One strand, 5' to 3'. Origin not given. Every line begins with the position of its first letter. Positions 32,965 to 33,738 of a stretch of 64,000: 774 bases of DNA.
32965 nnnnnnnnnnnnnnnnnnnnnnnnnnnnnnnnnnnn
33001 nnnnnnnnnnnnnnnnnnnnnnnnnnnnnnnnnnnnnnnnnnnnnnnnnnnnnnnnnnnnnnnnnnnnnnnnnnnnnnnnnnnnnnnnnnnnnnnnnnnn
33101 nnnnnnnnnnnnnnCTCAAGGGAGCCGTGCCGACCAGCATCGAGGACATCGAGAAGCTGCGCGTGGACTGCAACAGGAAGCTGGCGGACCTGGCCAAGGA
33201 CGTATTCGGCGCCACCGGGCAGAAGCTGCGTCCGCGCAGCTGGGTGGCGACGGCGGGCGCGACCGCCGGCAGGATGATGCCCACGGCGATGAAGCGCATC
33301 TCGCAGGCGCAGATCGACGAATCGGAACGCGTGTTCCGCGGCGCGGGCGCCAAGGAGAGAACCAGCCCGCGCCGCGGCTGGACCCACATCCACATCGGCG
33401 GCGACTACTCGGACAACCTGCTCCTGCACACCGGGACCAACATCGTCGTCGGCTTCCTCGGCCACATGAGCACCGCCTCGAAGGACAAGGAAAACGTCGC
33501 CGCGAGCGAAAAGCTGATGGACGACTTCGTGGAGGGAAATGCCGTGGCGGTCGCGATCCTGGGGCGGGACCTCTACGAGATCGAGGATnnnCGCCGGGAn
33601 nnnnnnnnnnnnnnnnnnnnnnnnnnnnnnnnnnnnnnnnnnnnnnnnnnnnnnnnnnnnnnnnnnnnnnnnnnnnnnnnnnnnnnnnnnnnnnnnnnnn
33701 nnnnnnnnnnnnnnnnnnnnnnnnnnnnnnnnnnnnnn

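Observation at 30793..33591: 932-aa helical-repeat protein with a discrete C-terminal His/Asp-rich domain and an effector-like N-terminus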

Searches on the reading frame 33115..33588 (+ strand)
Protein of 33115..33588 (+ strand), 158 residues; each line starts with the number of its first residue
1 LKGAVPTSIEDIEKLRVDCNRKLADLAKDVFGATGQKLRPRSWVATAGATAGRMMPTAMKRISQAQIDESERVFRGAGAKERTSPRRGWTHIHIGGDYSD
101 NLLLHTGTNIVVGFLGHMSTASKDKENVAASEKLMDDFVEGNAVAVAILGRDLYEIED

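Call 50: search_solved_structures(query=A4, max_evalue=10)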
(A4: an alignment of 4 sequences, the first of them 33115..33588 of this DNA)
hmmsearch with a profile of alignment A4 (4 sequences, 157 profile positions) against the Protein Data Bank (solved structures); distinct sequences matched with E-value up to 10: 5.
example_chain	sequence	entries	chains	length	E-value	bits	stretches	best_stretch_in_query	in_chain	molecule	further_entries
8j07_k9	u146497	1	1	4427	0.043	16.9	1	7-87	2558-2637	Dynein axonemal heavy chain 2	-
9fqr_D0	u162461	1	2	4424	0.24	14.4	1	11-85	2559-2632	Dynein axonemal heavy chain 2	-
1deg_A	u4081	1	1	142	0.79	12.8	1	52-100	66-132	CALMODULIN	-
9lc0_K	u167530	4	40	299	0.83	12.7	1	7-62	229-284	Gp54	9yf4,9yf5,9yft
9d80_C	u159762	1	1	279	1.3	12.1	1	7-66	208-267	Tail protein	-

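Call 55: predict_structure(alignment_id=A4)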
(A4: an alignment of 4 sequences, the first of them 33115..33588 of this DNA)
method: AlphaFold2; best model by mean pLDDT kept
length: 158 residues; sequences in the alignment: 4
mean_pLDDT: 49.1   pTM: 0.35
mean pLDDT of the five models: 49.1, 44.8, 43.8, 42.9, 39.8
residues with pLDDT >= 90: 0; 70-90: 0; 50-70: 91; < 50: 67
segments of 3 or more residues with pLDDT < 50: 1-8, 34-62, 95-99, 141-158
pLDDT, mean of each block of 10 residues (from residue 1): 45 55 56 43 30 35 56 54 56 52 57 54 61 57 39 31
secondary structure, 60 per line:
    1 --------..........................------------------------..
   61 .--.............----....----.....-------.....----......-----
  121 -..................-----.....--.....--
elements in order: H9-34 E59-61 H64-76 E81-84 E89-93 E101-105 E110-115 H122-139 E145-149 E152-156

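Call 56: search_protein_families(library=pfam, alignment_id=A4, max_evalue=10)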
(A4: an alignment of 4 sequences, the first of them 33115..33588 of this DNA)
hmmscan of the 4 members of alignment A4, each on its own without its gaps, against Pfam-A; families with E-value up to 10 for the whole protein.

A. member 1, window:33115-33588:+ (158 aa): 0 families

B. families by the number of members that match (of 4 scanned): 1 family
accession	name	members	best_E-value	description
PF17279.8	DUF5344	1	0.12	Family of unknown function (DUF5344)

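Call 60: fold_search(model_id=the predicted structure, library=pdb)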
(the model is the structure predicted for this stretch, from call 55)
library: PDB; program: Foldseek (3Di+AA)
matches with E <= 10: 412; with E <= 0.001: 0
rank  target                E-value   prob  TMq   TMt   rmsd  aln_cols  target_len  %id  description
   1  4rer_A                3.9e-02  0.38  0.26  0.11  18.5       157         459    8  Crystal structure of the phosphorylated human alpha1 beta2 gamma1 holo-AMPK complex bound to AMP and cyclodextrin (released 2014-12-10)
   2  3te5_A                4.7e-02  0.30  0.23  0.25  18.6       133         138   12  structure of the regulatory fragment of sacchromyces cerevisiae ampk in complex with NADH (released 2011-11-09)
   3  4py5_A                6.9e-02  0.95  0.28  0.17   8.4        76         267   17  Thermovibrio ammonificans RNase H3 in complex with 19-mer RNA/DNA (released 2014-07-30)
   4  2ehb_D                1.1e-01  0.44  0.27  0.31   9.8       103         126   11  The structure of the C-terminal domain of the protein kinase AtSOS2 bound to the calcium sensor AtSOS3 (released 2007-09-25)
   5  6c9d_A                1.4e-01  0.23  0.26  0.12  19.1       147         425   10  Crystal structure of KA1-autoinhibited MARK1 kinase (released 2018-07-11)
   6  3t4n_A                1.5e-01  0.18  0.23  0.25  18.6       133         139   14  Structure of the regulatory fragment of Saccharomyces cerevisiae AMPK in complex with ADP (released 2011-11-09)
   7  4zhx_C                2.0e-01  0.16  0.24  0.11  20.3       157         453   10  Novel binding site for allosteric activation of AMPK (released 2016-03-09)
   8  2qlv_A                2.4e-01  0.15  0.24  0.27  18.6       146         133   16  Crystal structure of the heterotrimer core of the S. cerevisiae AMPK homolog SNF1 (released 2007-09-25)
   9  7myj_C                2.8e-01  0.16  0.26  0.11  19.4       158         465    8  Structure of full length human AMPK (a2b1g1) in complex with a small molecule activator MSG011 (released 2022-06-29)
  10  8pxf_A                3.2e-01  0.20  0.20  0.16  10.5        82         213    8  Crystal structure of the full length Hh1412 Dsb homodimer. (released 2024-08-07)
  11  4cfe_C                3.2e-01  0.16  0.26  0.12  17.8       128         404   11  Structure of full length human AMPK in complex with a small molecule activator, a benzimidazole derivative (991) (released 2013-12-25)
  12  4cfh_A                3.4e-01  0.14  0.27  0.12  19.1       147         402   12  Structure of an active form of mammalian AMPK (released 2013-12-25)
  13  4cfe_A                3.8e-01  0.13  0.26  0.12  18.6       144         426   10  Structure of full length human AMPK in complex with a small molecule activator, a benzimidazole derivative (991) (released 2013-12-25)
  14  5iso_C                4.1e-01  0.15  0.26  0.12  18.3       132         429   10  STRUCTURE OF FULL LENGTH HUMAN AMPK (NON-PHOSPHORYLATED AT T-LOOP) IN COMPLEX WITH A SMALL MOLECULE ACTIVATOR, A BENZI (released 2017-03-29)
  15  8bik_A                4.1e-01  0.13  0.25  0.11  19.9       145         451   10  Crystal structure of human AMPK heterotrimer in complex with allosteric activator C455 (released 2024-05-15)
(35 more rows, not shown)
